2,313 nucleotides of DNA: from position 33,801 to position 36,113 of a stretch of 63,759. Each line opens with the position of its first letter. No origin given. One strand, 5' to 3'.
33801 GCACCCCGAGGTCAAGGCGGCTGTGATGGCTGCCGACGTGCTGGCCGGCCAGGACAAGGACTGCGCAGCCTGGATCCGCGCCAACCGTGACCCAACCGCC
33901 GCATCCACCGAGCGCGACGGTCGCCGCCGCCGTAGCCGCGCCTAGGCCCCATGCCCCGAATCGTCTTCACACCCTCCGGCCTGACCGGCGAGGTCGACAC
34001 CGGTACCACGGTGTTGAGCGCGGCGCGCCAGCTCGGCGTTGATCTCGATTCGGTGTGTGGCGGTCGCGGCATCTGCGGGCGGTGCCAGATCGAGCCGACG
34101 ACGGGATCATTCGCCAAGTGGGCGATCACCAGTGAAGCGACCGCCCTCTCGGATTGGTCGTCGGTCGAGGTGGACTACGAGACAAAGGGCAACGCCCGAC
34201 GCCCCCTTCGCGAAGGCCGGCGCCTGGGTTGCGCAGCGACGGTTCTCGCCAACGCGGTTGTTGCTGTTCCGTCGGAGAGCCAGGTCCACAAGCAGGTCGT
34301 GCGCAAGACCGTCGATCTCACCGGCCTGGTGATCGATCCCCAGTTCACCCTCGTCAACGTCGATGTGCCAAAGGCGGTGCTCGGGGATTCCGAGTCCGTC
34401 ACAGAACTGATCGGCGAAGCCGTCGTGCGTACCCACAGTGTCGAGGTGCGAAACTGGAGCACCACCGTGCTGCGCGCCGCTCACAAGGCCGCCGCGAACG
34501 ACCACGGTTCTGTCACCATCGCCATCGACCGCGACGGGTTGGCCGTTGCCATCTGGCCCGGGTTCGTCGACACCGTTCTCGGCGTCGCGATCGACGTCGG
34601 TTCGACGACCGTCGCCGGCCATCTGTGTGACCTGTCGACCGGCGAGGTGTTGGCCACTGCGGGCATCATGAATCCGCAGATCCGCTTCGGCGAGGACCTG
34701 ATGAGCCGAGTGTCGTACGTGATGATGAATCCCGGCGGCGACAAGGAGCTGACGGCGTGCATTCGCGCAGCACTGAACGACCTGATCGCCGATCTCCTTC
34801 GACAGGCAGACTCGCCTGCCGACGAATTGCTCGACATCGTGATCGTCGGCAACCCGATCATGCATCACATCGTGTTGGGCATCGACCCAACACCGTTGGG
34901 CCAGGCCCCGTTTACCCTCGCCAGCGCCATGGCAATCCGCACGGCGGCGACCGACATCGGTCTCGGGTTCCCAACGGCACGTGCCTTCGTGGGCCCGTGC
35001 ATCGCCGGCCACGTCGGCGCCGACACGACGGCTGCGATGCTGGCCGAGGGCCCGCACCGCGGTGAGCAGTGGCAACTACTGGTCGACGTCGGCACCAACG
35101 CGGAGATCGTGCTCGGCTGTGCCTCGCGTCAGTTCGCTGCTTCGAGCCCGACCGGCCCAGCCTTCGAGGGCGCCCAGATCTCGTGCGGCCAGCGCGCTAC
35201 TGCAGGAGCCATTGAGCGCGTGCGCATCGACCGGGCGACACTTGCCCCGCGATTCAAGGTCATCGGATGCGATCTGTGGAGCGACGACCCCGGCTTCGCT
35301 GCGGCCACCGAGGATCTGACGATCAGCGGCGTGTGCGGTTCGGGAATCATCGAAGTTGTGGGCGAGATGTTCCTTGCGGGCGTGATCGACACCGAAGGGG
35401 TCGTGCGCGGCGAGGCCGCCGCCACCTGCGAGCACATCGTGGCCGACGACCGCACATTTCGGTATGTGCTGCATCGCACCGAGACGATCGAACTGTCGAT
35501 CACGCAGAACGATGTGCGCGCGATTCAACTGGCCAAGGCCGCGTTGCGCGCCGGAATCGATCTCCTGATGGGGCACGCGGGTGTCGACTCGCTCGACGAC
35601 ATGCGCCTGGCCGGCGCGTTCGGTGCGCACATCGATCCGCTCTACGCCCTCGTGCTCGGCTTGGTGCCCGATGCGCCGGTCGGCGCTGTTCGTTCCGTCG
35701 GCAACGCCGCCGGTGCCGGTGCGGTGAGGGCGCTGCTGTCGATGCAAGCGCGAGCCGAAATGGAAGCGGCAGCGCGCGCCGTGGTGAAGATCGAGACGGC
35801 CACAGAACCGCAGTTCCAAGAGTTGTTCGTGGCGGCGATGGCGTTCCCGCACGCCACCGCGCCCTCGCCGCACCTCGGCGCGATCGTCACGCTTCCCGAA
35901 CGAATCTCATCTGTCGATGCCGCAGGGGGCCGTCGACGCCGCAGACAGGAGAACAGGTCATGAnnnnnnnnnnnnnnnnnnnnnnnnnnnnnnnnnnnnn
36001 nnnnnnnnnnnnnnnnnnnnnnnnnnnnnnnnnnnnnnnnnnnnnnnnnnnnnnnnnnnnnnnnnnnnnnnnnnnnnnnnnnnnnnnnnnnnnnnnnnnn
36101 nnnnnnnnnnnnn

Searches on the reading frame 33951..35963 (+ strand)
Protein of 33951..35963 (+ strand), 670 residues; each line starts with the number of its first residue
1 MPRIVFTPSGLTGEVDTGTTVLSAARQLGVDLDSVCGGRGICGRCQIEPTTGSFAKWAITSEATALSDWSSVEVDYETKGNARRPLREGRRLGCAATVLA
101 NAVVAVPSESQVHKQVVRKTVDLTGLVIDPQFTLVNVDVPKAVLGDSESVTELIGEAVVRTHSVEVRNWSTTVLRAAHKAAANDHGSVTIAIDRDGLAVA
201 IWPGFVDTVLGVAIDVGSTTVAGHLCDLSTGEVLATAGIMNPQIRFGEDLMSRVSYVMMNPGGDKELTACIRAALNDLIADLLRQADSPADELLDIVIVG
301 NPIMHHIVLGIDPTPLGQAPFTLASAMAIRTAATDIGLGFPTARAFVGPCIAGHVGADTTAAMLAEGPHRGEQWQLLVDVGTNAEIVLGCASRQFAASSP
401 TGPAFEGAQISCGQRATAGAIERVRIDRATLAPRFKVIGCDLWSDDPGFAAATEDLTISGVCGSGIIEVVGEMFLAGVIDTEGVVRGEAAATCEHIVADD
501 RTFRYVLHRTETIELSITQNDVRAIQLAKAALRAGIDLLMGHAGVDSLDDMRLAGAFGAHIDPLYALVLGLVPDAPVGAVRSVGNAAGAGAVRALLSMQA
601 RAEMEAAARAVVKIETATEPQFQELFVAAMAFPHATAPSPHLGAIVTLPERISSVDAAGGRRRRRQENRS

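Call 3: search_protein_families(library=pfam, proteins=[window:33951-35963:+], max_evalue=0.01)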
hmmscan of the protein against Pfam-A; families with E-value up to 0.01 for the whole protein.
window:33951-35963:+ (670 aa): 3 families
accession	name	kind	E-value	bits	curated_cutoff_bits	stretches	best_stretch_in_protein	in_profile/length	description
PF14574.11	RACo_C_ter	-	3.3e-80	269.3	27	1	375-637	3-254/261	C-terminal domain of RACo the ASKHA domain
PF17651.6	Raco_middle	-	4.9e-45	153.5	26.8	1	210-369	1-161/163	RACo middle region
PF17650.6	RACo_linker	-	0.0062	16.8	26.2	0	127-206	7-84/86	RACo linker region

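Call 35: search_protein_families(library=ncbifam, proteins=[window:33951-35963:+], max_evalue=0.001)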
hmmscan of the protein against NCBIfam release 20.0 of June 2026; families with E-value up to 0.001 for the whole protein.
window:33951-35963:+ (670 aa): 4 families
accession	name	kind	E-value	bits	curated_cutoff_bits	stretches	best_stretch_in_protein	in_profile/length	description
NF040756.1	corr_regen_AcsV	exception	8.2e-95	318.5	800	1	4-636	2-627/632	corrinoid activation/regeneration protein AcsV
TIGR04270.1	Rama_corrin_act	subfamily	7.4e-32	110.4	500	1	211-638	2-422/534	methylamine methyltransferase corrinoid protein reductive activase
NF058606.1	GlBtMonoRdsGbcB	equivalog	0.00023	20.2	500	1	3-54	279-329/362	glycine betaine monooxygenase reductase subunit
TIGR02007.1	fdx_isc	equivalog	0.00042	20.5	132.1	0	2-48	7-53/110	ISC system 2Fe-2S type ferredoxin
